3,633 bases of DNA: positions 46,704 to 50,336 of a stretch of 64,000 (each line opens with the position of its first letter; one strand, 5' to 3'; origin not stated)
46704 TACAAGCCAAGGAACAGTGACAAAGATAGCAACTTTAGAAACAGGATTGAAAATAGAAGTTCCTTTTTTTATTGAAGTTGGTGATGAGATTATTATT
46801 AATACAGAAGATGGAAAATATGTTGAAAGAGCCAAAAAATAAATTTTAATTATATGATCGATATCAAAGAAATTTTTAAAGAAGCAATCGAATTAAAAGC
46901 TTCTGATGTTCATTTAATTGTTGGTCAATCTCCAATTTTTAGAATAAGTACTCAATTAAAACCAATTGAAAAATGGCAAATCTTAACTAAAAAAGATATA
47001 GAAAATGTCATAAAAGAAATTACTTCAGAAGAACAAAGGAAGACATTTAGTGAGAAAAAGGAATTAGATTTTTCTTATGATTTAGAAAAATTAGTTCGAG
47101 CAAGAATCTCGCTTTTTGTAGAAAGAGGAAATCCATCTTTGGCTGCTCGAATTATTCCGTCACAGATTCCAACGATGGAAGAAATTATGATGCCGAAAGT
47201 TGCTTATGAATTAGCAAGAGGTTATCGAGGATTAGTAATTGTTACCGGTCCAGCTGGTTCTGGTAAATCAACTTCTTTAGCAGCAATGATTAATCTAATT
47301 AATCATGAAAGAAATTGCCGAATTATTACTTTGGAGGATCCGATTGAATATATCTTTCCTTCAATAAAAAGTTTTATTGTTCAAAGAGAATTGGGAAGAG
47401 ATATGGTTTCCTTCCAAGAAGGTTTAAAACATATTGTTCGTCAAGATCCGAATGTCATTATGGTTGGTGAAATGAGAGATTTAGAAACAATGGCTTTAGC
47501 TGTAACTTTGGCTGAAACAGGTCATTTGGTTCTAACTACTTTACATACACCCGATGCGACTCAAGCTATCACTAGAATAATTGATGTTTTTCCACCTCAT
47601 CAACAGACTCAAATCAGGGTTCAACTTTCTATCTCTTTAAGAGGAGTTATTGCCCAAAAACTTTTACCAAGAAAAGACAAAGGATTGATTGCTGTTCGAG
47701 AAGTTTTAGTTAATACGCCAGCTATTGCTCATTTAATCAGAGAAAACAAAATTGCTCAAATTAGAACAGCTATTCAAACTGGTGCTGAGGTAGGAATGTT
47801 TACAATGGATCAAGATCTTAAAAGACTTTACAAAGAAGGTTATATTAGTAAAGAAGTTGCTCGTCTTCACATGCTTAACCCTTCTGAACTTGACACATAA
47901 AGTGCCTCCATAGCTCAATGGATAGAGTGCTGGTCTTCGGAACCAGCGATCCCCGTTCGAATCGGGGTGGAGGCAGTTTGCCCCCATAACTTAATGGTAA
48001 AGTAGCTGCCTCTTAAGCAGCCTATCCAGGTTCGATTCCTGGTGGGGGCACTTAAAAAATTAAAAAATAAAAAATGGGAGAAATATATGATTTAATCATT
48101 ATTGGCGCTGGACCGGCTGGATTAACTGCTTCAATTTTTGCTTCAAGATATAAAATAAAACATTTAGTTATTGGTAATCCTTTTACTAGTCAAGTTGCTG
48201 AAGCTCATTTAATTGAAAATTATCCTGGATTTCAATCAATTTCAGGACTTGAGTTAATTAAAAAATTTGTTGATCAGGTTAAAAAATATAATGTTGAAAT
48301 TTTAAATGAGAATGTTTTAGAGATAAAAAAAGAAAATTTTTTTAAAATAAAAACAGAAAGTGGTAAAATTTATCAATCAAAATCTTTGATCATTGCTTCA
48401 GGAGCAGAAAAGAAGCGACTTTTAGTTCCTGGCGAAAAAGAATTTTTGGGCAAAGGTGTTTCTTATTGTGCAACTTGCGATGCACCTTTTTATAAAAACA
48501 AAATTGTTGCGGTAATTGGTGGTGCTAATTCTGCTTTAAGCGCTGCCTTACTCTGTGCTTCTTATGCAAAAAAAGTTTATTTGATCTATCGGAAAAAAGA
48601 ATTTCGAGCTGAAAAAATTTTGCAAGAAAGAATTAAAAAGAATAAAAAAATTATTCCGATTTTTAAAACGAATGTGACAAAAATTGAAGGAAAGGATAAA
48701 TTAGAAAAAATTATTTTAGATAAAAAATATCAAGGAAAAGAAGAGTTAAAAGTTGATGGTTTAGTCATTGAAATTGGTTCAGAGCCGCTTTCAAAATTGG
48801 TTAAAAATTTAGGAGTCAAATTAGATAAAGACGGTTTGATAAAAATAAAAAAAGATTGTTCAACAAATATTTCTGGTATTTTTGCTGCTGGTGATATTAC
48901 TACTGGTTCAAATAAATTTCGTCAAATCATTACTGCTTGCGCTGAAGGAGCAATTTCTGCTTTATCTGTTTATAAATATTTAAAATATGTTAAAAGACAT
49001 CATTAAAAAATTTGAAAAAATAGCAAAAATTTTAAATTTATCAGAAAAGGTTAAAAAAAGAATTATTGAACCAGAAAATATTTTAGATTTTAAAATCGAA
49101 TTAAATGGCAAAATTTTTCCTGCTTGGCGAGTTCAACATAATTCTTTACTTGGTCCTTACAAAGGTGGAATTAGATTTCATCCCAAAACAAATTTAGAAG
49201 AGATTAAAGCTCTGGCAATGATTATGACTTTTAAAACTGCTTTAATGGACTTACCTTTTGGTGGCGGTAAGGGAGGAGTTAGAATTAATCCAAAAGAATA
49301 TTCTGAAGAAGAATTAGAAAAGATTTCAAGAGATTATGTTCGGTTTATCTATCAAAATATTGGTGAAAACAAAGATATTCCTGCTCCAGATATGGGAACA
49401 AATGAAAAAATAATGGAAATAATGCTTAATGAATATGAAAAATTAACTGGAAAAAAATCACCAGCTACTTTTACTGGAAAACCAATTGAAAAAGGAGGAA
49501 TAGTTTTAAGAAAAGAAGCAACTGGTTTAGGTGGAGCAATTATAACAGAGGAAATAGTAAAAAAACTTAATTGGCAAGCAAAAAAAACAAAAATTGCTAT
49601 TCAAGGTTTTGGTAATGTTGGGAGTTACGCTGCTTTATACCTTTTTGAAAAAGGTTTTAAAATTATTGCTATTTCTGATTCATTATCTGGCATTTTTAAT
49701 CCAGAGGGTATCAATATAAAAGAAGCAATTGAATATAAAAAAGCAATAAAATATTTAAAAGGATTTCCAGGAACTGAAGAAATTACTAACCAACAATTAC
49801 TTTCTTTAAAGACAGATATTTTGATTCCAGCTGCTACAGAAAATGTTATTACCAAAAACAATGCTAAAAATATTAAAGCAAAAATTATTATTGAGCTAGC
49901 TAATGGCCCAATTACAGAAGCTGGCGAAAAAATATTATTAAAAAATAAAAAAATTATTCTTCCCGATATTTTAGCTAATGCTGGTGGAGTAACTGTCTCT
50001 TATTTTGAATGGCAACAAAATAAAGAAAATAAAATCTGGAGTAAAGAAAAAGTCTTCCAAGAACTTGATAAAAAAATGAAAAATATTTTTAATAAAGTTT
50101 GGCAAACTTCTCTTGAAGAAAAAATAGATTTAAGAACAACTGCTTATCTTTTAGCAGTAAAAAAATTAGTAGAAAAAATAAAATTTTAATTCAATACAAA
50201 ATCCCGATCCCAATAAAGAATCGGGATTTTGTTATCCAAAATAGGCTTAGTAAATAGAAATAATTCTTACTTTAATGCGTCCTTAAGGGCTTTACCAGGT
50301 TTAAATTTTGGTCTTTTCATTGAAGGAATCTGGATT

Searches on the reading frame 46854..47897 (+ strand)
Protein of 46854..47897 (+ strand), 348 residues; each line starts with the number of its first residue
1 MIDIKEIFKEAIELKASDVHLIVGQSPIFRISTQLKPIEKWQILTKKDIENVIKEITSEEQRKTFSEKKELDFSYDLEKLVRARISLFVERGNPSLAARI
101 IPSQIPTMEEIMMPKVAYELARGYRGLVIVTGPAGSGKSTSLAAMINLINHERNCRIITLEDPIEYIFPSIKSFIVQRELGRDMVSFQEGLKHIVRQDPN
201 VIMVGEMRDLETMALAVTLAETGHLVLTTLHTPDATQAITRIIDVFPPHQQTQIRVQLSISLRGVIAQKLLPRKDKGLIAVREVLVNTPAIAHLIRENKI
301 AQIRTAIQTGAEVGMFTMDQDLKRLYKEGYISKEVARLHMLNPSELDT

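Call 40: search_protein_families(library=pfam, proteins=[window:46854-47897:+], max_evalue=0.00001)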
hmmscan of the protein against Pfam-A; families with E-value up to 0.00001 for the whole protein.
window:46854-47897:+ (348 aa): 1 family
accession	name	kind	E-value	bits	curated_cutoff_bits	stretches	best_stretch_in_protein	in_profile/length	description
PF00437.27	T2SSE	-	3.4e-47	161.3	24.9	1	3-275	11-282/370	Type II/IV secretion system protein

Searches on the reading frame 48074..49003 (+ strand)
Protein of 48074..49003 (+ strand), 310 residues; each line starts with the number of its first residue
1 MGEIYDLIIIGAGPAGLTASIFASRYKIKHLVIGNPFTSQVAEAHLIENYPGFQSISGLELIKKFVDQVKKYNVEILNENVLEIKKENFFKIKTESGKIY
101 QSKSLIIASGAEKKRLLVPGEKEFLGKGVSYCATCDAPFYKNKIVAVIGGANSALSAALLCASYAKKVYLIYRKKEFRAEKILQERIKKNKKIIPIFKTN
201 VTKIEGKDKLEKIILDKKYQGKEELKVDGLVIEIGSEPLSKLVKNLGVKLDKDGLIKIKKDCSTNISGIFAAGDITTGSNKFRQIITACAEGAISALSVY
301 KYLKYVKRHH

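Call 40: search_protein_families(library=pfam, proteins=[window:48074-49003:+], max_evalue=0.00001)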
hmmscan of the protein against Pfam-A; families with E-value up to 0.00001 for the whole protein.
window:48074-49003:+ (310 aa): 6 families
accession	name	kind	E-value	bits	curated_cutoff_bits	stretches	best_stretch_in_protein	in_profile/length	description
PF07992.20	Pyr_redox_2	-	1.4e-50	172.8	26.1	1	5-292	1-291/291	Pyridine nucleotide-disulphide oxidoreductase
PF13738.12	Pyr_redox_3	-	7.3e-27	94.8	30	1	67-273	89-305/305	Pyridine nucleotide-disulphide oxidoreductase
PF00070.33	Pyr_redox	-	4.8e-12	46.7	22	1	145-215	2-79/82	Pyridine nucleotide-disulphide oxidoreductase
PF03486.20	HI0933_like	-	2.3e-10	40.8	50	0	59-111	109-164/244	HI0933-like protein Rossmann domain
PF00890.30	FAD_binding_2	-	2.2e-06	27.6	20.4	0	6-33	1-28/414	FAD binding domain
PF01134.28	GIDA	-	7.1e-06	25.8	22.1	0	66-117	102-156/391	Glucose inhibited division protein A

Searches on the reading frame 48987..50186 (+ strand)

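Call 40: search_protein_families(library=pfam, proteins=[window:48987-50186:+], max_evalue=0.00001)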
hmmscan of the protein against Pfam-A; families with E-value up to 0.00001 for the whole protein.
window:48987-50186:+ (400 aa): 2 families
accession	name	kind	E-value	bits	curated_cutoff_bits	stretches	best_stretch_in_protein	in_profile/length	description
PF00208.27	ELFV_dehydrog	-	5.8e-76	255.8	23.4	1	170-397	1-236/241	Glutamate/Leucine/Phenylalanine/Valine dehydrogenase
PF02812.23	ELFV_dehydrog_N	-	9.7e-49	164.8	25.3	1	29-152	1-129/129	Glu/Leu/Phe/Val dehydrogenase, dimerisation domain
